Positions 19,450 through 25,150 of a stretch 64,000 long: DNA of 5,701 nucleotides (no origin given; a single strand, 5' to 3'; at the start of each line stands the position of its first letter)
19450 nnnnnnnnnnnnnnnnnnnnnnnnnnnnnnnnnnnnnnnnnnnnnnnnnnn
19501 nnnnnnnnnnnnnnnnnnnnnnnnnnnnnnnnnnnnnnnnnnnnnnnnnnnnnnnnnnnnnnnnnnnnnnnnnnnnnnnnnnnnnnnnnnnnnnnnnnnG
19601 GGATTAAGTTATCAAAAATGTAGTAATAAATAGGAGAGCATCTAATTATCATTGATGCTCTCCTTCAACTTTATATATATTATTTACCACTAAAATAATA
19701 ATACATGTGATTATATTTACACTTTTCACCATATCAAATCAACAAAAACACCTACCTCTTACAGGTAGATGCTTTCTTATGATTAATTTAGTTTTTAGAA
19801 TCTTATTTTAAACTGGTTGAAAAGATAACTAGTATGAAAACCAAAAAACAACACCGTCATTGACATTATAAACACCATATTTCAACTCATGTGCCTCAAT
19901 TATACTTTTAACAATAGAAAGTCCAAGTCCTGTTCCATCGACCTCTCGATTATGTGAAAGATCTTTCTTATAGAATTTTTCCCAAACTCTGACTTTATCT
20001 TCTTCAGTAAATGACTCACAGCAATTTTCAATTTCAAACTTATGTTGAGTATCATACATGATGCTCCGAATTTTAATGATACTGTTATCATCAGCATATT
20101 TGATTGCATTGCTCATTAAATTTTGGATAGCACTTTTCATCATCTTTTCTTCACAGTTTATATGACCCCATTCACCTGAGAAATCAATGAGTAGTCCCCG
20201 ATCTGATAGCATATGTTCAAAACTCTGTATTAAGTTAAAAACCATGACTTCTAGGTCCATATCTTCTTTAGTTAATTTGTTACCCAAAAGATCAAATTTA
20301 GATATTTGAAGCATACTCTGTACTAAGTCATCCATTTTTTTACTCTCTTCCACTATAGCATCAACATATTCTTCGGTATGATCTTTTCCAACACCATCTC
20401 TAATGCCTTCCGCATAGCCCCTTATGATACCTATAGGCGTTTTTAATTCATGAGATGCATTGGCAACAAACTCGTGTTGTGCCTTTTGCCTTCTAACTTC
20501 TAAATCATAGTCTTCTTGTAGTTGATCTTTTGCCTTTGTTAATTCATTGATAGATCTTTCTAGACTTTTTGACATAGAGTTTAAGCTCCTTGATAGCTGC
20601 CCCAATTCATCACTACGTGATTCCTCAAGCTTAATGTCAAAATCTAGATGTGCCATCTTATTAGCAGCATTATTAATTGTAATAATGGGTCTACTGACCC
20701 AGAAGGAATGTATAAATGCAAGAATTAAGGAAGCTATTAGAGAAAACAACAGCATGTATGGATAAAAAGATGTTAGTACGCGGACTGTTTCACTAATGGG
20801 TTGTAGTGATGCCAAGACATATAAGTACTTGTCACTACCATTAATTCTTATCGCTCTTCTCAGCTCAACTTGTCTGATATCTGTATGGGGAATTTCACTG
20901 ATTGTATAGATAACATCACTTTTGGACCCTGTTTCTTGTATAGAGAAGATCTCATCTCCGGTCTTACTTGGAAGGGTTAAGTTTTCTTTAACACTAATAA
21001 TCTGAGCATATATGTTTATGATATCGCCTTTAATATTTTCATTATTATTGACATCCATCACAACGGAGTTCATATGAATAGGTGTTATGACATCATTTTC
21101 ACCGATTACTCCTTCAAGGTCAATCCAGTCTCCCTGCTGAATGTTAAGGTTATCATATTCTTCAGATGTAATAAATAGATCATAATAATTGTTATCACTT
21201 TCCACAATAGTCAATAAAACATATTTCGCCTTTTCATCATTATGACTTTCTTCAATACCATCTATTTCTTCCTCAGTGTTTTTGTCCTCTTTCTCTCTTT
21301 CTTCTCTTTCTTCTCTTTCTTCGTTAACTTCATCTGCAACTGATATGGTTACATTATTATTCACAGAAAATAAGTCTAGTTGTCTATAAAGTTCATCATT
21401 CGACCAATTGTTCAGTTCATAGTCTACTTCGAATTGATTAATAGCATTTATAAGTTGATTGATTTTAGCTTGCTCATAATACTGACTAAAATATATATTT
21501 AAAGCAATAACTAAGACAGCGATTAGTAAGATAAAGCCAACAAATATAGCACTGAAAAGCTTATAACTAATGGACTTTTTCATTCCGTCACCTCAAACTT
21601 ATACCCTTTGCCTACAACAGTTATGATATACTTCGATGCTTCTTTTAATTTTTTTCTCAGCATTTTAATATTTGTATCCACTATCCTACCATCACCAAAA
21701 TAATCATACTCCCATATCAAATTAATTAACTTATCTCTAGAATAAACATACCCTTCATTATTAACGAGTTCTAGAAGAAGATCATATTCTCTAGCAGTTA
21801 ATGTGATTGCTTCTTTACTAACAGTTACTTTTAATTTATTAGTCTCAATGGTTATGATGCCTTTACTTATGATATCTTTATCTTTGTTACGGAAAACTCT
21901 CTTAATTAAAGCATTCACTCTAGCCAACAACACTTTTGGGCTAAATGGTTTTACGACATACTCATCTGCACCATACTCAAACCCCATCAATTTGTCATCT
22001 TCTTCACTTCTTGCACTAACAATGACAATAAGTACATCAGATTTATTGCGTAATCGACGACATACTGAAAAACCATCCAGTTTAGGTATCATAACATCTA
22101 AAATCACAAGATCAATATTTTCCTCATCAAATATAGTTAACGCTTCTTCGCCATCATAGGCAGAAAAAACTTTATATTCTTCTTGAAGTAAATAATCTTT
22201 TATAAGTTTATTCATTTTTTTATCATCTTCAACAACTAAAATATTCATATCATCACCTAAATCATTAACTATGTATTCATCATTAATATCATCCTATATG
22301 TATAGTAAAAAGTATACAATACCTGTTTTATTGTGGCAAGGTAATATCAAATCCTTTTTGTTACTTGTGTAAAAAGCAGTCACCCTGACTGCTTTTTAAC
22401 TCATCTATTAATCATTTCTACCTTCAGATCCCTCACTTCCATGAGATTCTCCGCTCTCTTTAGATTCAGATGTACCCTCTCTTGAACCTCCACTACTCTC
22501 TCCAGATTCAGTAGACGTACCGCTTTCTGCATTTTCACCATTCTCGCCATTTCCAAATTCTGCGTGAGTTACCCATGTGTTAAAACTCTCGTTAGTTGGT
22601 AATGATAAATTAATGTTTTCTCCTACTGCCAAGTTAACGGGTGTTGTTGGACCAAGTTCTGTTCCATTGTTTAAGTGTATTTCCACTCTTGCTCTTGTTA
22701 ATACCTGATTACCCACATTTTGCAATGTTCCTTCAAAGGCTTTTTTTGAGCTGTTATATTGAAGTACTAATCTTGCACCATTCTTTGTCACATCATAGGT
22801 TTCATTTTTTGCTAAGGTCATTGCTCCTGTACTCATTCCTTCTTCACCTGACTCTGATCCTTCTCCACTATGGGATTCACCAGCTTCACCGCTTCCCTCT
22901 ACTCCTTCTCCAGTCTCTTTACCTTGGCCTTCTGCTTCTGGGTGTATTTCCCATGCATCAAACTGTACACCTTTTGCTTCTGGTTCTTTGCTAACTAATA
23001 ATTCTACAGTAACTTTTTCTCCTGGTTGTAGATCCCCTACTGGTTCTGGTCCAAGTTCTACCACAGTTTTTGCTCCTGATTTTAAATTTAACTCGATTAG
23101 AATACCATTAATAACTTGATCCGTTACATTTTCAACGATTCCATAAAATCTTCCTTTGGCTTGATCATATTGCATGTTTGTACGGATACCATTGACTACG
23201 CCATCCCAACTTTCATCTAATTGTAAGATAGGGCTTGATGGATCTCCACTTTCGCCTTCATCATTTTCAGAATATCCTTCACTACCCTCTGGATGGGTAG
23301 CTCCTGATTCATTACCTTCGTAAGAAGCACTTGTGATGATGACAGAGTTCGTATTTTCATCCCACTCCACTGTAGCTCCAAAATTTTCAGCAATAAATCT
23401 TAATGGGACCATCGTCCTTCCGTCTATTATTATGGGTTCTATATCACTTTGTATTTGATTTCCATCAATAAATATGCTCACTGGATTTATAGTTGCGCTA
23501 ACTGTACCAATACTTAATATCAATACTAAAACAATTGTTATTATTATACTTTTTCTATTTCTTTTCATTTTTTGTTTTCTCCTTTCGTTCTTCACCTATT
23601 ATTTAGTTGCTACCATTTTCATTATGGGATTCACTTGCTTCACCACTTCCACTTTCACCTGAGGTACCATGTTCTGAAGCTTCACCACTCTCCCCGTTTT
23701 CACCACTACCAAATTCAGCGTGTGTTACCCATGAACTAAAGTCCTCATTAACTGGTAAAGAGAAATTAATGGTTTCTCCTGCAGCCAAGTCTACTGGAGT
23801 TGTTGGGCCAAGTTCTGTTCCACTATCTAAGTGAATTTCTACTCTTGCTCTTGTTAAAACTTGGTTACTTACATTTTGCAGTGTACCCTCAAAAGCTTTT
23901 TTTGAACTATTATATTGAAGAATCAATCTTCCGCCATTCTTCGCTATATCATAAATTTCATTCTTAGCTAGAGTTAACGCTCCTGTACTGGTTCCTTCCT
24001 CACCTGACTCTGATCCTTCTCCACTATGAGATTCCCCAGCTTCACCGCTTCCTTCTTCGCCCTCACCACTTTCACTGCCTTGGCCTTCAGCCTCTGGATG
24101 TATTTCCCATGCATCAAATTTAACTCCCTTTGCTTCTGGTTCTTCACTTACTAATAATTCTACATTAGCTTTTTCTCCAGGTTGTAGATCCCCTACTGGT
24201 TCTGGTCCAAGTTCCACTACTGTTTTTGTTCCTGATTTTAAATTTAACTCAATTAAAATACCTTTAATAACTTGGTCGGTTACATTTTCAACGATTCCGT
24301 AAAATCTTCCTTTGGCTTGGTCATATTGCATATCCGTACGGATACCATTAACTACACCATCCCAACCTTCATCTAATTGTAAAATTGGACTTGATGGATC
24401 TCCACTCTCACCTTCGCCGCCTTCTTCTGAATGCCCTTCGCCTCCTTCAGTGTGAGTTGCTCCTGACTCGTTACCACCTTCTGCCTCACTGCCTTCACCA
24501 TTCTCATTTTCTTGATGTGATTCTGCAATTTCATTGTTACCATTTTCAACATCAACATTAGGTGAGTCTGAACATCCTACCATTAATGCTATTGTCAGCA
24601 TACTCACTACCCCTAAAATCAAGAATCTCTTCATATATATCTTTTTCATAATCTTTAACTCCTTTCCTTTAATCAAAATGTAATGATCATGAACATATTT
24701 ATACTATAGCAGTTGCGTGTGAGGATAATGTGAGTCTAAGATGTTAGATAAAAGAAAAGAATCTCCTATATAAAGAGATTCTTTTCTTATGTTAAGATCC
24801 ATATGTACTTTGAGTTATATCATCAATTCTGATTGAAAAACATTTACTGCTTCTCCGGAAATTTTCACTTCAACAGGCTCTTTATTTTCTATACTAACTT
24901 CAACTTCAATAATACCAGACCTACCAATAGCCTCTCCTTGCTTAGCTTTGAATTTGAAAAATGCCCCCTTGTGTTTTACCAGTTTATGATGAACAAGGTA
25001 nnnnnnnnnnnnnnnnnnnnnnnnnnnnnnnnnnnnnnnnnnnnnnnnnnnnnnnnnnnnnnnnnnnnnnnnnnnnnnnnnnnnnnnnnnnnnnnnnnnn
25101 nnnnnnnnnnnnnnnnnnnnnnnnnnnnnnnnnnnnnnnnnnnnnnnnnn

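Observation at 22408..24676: Tandem near-identical secreted paralogs built from an unrecognised repeat domain of about 110 aa with acidic linkers, next to a dedicated two-component system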

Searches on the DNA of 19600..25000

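Call 92: search_rna_families(source=window, start=19600, end=25000, threshold=evalue, max_evalue=1)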
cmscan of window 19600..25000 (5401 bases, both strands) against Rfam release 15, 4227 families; matches with E-value up to 1: 1.
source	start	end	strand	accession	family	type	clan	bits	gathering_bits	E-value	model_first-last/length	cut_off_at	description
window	20082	20160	-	RF01604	plasmodium_snoR28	Gene; snRNA; snoRNA; CD-box;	-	31.4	63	0.035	1-78/78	no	small nucleolar RNA snoR28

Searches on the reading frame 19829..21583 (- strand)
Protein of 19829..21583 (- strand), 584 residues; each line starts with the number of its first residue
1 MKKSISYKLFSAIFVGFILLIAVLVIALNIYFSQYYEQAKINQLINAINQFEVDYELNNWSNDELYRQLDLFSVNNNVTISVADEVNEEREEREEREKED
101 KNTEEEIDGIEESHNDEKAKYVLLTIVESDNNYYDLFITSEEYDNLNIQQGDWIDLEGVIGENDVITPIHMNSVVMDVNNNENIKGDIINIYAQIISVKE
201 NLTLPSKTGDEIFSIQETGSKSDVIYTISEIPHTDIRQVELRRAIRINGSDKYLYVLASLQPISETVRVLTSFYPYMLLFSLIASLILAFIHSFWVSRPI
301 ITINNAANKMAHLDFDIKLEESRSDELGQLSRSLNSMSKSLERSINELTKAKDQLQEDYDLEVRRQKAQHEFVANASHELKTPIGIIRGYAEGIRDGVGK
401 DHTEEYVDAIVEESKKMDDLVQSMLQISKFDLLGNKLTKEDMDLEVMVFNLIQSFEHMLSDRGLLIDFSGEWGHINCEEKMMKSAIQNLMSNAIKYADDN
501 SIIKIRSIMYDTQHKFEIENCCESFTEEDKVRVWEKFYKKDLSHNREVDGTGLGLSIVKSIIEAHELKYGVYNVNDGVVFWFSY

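Call 3: search_protein_families(library=pfam, proteins=[window:19829-21583:-], max_evalue=1)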
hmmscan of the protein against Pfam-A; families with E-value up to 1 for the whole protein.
window:19829-21583:- (584 aa): 5 families
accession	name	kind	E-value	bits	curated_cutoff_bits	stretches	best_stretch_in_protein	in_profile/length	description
PF00512.31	HisKA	-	1.9e-17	63.5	26.9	1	369-431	2-64/66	His Kinase A (phospho-acceptor) domain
PF00672.30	HAMP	-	1.4e-12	48.2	25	1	295-342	5-52/53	HAMP domain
PF02518.31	HATPase_c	-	4.4e-12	46.9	26.4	1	480-581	4-104/111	Histidine kinase-, DNA gyrase B-, and HSP90-like ATPase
PF14501.12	HATPase_c_5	-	7.2e-05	23.1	22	1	484-569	8-86/102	GHKL domain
PF00335.26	Tetraspanin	-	0.17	12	32.1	0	10-70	75-104/225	Tetraspanin family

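Call 6: search_protein_families(library=ncbifam, proteins=[window:19829-21583:-], max_evalue=1)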
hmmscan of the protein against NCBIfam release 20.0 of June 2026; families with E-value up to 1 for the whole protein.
window:19829-21583:- (584 aa): 74 families (the best 25 are shown)
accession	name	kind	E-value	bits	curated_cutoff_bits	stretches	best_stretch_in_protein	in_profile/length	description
NF033092.0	HK_WalK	equivalog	1.7e-48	165.6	725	2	366-568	369-575/594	cell wall metabolism sensor histidine kinase WalK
NF046044.1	PnpS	equivalog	5e-48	164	400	2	366-571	167-375/390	two-component system histidine kinase PnpS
NF012163.2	BaeS_SmeS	equivalog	3.9e-44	151.3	500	2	280-566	172-437/457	sensor histidine kinase efflux regulator BaeS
TIGR02966.1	phoR_proteo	equivalog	6.1e-44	150.4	334.2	1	308-571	53-319/333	phosphate regulon sensor histidine kinase PhoR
TIGR01386.1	cztS_silS_copS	subfamily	2.7e-43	148.6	292.55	2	369-580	241-452/457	heavy metal sensor histidine kinase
NF008312.0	PRK11100.1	equivalog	4.4e-39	134.6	356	1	279-578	189-466/477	two-component system sensor histidine kinase CreC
NF007837.0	PRK10549.1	equivalog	6.2e-37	127.4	603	1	284-566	176-437/466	envelope stress sensor histidine kinase BaeS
NF033091.0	HK_VanS_ACDEFG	equivalog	3.3e-36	124.9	400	1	335-566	43-274/293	vancomycin resistance histidine kinase VanS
NF040691.1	MtrAB_MtrB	equivalog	1.8e-33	116.4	450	1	252-560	168-465/507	MtrAB system histidine kinase MtrB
NF007345.0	PRK09835.1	subfamily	3.9e-32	111.4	423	1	225-571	137-465/482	Cu(+)/Ag(+) sensor histidine kinase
NF041210.1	his_kin_PieS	equivalog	8.7e-32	110.7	850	1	174-571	73-454/474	two component system sensor histidine kinase PieS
NF012226.0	AdeS_HK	equivalog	3.1e-31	108.8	500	2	362-580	132-347/353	two-component sensor histidine kinase AdeS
NF007007.0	PRK09470.1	equivalog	4.8e-31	108.2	486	1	245-566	140-438/463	envelope stress sensor histidine kinase CpxA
NF008235.0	PRK11006.1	equivalog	1.2e-30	106.7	390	1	366-581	201-418/431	phosphate regulon sensor histidine kinase PhoR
NF052314.1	T9SS_HK_PorY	subfamily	3.8e-30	105.3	350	1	209-569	65-403/418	PorY family sensor histidine kinase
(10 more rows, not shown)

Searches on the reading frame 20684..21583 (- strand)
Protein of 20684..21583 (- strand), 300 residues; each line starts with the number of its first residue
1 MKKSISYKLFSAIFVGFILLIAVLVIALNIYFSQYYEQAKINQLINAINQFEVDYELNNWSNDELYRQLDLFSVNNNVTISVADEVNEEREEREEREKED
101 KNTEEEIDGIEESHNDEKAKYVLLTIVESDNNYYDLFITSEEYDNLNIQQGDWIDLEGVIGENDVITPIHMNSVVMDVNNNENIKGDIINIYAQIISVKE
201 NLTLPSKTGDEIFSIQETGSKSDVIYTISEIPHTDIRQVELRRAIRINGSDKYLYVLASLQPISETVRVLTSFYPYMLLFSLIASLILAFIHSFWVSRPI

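Call 38: search_protein_families(library=pfam, proteins=[window:20684-21583:-], max_evalue=1)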
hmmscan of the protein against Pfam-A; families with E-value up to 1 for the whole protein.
seq(300 aa): 1 family
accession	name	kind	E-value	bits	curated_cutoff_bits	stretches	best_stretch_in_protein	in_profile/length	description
PF12534.13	Pannexin_like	-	0.29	10.6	25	1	260-299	113-149/346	Pannexin-like TM region of LRRC8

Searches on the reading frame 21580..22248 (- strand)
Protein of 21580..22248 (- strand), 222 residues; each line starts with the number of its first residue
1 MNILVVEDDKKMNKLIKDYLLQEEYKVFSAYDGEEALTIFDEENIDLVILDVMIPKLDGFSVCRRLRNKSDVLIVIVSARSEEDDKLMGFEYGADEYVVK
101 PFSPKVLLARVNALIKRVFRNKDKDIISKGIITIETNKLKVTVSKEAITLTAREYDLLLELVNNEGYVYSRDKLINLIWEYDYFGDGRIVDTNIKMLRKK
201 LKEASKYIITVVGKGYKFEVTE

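Call 3: search_protein_families(library=pfam, proteins=[window:21580-22248:-], max_evalue=1)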
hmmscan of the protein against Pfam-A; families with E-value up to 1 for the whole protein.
window:21580-22248:- (222 aa): 5 families
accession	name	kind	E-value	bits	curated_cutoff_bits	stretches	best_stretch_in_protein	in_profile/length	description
PF00072.30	Response_reg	-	4.9e-29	101.2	30.2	1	3-111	1-110/111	Response regulator receiver domain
PF00486.34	Trans_reg_C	-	2.6e-23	82.3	26.2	1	146-218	2-77/77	Transcriptional regulatory protein, C terminal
PF23198.2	PDE8A_N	-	0.00013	22.3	29.6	1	22-86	32-102/147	PDE8A-like, N-terminal domain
PF11411.13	DNA_ligase_IV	-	0.049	14.2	22.1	1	180-198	8-26/34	DNA ligase IV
PF22096.1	TagH_C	-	0.44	11.6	27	0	121-161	24-64/107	Teichoic acid transporter subunit TagH C-terminal domain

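Call 6: search_protein_families(library=ncbifam, proteins=[window:21580-22248:-], max_evalue=1)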
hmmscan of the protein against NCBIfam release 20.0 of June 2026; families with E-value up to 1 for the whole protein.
window:21580-22248:- (222 aa): 102 families (the best 25 are shown)
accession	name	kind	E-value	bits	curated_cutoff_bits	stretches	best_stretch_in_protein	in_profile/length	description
NF045944.1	ResRegRpaBCyano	equivalog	1.1e-59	201.5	330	1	4-219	1-228/229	response regulator transcription factor RpaB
TIGR02154.1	PhoB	equivalog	3.8e-57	193.2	296.2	1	2-219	4-226/226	phosphate regulon transcriptional regulator PhoB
NF041733.1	resp_reg_CseB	equivalog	6.3e-56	189.3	350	1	2-218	2-226/228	two-component system response regulator CseB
NF040689.1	MtrAB_MtrA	equivalog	6.9e-56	189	300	1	3-217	1-217/219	MtrAB system response regulator MtrA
NF040534.1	resp_reg_YycF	equivalog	2.7e-54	183.9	340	1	2-218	2-227/231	response regulator YycF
NF053854.1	RespRegPhoBBctds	equivalog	1.3e-53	181.7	270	1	3-219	1-225/225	two-component system response regulator PhoB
NF007982.1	PRK10710.1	equivalog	9.5e-53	179.2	380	1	2-220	9-229/235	envelope stress response regulator BaeR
NF033117.2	vanR_ACDEGLN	exception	1.5e-52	178.5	350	1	3-219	1-226/226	VanR-ABDEGLN family response regulator transcription factor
NF008296.0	PRK11083.1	equivalog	1.3e-51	175.2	273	1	2-219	5-226/228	two-component system response regulator CreB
NF033120.0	vanR_FM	exception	1.8e-50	171.7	460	1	2-219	5-230/231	vancomycin resistance response regulator transcription factor, VanR-F/VanR-M family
NF041209.1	resp_regPieR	equivalog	4.3e-49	167.2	450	1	1-222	1-231/231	two component system response regulator PieR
NF007005.1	PRK09468.1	equivalog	3.3e-46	157.6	331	1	2-218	5-231/237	osmolarity response regulator transcription factor OmpR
NF041734.1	resp_reg_RppA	equivalog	5.7e-45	153.4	250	1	1-219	1-228/229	two-component system response regulator RppA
NF008034.0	PRK10766.1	equivalog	2.5e-44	151.5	275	1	2-218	4-226/231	two-component system response regulator TorR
TIGR01387.1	cztR_silR_copR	subfamily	3.8e-43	147.6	279.2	1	3-217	1-217/218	heavy metal response regulator transcription factor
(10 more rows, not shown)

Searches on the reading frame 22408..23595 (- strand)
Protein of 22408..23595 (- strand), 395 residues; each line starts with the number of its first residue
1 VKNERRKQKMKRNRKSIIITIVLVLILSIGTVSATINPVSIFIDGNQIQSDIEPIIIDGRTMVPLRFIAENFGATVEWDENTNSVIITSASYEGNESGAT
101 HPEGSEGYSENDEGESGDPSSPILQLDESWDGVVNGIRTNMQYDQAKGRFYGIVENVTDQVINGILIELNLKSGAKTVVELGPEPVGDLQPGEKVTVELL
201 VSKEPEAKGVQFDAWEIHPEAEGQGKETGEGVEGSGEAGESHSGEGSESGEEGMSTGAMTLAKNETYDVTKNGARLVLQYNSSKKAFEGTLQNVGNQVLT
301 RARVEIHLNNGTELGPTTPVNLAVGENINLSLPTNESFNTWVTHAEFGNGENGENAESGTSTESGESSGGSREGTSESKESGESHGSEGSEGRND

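Call 3: search_protein_families(library=pfam, proteins=[window:22408-23595:-], max_evalue=1)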
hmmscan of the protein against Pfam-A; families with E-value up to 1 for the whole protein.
window:22408-23595:- (395 aa): 1 family
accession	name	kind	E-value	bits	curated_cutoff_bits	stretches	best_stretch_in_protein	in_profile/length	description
PF07833.16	Cu_amine_oxidN1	-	8.1e-16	58.4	24.2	1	31-87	52-108/108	Copper amine oxidase N-terminal domain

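Call 6: search_protein_families(library=ncbifam, proteins=[window:22408-23595:-], max_evalue=1)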
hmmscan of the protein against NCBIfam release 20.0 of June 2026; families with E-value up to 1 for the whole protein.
window:22408-23595:- (395 aa): 2 families
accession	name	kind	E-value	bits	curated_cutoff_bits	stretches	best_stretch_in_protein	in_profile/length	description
NF038353.1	FxLYD_dom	domain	1.5e-06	28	23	2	152-203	8-59/71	FxLYD domain-containing protein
NF009546.0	PRK12935.1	equivalog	0.005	16.4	418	1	256-297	13-54/247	acetoacetyl-CoA reductase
